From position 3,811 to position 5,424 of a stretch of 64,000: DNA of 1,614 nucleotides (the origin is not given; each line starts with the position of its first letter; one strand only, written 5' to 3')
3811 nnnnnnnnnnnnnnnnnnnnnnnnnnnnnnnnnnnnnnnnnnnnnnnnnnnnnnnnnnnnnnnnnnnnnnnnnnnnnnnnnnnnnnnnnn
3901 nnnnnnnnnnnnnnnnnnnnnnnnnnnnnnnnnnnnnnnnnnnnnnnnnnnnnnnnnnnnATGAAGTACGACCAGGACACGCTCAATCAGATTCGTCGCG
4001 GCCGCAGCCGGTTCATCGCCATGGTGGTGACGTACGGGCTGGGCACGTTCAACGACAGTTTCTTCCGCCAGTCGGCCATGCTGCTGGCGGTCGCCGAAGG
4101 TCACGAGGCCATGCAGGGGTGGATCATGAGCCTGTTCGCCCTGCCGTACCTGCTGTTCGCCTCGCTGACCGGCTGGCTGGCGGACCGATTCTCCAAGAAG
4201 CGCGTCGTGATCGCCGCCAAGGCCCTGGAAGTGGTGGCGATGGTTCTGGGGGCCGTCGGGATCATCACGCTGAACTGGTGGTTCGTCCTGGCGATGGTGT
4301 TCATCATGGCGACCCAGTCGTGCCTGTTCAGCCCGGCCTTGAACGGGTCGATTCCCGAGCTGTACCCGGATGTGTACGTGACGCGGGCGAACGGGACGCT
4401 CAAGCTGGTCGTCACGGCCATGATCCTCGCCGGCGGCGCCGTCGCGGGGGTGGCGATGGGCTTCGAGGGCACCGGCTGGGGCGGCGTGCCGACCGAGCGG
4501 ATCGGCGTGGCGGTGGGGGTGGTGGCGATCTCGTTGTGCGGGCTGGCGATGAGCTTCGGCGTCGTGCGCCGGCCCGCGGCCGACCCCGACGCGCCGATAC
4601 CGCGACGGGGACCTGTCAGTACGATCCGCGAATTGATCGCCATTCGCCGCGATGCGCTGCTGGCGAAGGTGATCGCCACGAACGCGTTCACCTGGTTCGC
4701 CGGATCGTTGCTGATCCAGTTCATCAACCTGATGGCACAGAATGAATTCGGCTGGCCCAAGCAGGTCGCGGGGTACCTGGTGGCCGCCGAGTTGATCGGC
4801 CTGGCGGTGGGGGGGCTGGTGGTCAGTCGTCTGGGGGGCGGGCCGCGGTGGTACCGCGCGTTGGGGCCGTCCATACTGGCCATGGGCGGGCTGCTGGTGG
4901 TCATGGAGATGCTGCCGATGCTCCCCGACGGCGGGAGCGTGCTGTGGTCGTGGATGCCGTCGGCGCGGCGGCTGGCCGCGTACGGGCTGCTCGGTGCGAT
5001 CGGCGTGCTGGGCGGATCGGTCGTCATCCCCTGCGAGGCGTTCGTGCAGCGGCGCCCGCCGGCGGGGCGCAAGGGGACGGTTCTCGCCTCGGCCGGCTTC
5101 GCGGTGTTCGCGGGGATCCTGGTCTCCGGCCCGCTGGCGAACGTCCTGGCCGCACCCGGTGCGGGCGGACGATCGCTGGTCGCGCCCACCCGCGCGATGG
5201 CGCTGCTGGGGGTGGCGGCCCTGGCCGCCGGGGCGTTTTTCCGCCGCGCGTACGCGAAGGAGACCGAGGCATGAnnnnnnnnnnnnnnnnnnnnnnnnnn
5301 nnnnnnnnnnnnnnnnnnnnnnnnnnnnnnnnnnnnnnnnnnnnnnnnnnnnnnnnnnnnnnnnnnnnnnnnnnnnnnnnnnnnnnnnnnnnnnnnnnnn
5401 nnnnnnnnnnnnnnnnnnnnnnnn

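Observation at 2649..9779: TetR-headed, fully translationally coupled six-gene lysophospholipid recycling operon that includes a CPBP protease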

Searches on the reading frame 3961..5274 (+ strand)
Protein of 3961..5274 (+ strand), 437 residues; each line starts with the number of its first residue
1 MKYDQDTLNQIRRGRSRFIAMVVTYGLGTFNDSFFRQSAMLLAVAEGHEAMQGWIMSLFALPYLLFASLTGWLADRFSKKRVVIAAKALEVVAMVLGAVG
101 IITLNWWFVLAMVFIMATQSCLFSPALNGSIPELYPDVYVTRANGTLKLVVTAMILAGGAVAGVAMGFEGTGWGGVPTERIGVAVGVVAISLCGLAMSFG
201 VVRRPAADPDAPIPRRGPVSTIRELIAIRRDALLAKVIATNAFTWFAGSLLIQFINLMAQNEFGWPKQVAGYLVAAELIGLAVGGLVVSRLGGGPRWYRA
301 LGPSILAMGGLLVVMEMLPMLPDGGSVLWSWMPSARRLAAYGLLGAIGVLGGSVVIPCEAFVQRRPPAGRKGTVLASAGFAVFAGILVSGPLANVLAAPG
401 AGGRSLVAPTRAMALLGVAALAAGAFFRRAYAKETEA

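Call 5: search_protein_families(library=pfam, proteins=[window:3961-5274:+], max_evalue=0.01)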
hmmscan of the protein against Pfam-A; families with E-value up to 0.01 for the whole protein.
window:3961-5274:+ (437 aa): 2 families
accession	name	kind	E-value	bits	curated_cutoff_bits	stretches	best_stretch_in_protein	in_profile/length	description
PF07690.21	MFS_1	-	5.7e-24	85.1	33.4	1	48-389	30-346/347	Major Facilitator Superfamily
PF05977.19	MFS_3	-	9.1e-06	24.8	27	1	45-291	40-277/524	Transmembrane secretion effector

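Call 6: search_protein_families(library=ncbifam, proteins=[window:3961-5274:+], max_evalue=0.01)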
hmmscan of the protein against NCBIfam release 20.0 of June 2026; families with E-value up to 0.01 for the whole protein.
window:3961-5274:+ (437 aa): 8 families
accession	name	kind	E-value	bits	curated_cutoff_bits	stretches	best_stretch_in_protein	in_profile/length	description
NF006386.0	PRK08633.1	equivalog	8.2e-48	162.9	1221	1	16-417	9-402/1147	acyl-[ACP]--phospholipid O-acyltransferase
NF005291.0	PRK06814.1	equivalog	2.3e-29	102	1349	1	16-407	11-404/1140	acyl-[ACP]--phospholipid O-acyltransferase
TIGR00900.1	2A0121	subfamily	2.9e-18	66.4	319.6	1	47-397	31-360/364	H+ Antiporter protein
NF008397.0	PRK11195.1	equivalog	3.9e-16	59.1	297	1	39-380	27-344/414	lysophospholipid transporter LplT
NF000245.1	macrolide_MefA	exception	8.3e-08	31.7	675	1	50-320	43-307/405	macrolide efflux MFS transporter Mef(A)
NF012176.0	tet_MFS_38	exception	0.0024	17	925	1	66-192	305-428/450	tetracycline efflux MFS transporter Tet(38)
TIGR00880.1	2_A_01_02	superfamily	0.003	17.7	131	1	53-173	1-116/141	multidrug resistance protein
TIGR00894.1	2A0114euk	subfamily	0.0038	15.8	626.45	1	49-111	75-138/465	Na(+)-dependent inorganic phosphate cotransporter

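Call 31: search_solved_structures(query=window:3961-5274:+, max_evalue=0.01)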
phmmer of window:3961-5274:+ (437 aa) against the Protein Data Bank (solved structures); distinct sequences matched with E-value up to 0.01: 0.

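Call 79: search_protein_families(library=padloc, proteins=[window:3961-5274:+], max_evalue=0.001)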
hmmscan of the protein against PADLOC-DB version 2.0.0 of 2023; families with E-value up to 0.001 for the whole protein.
window:3961-5274:+ (437 aa): 0 families
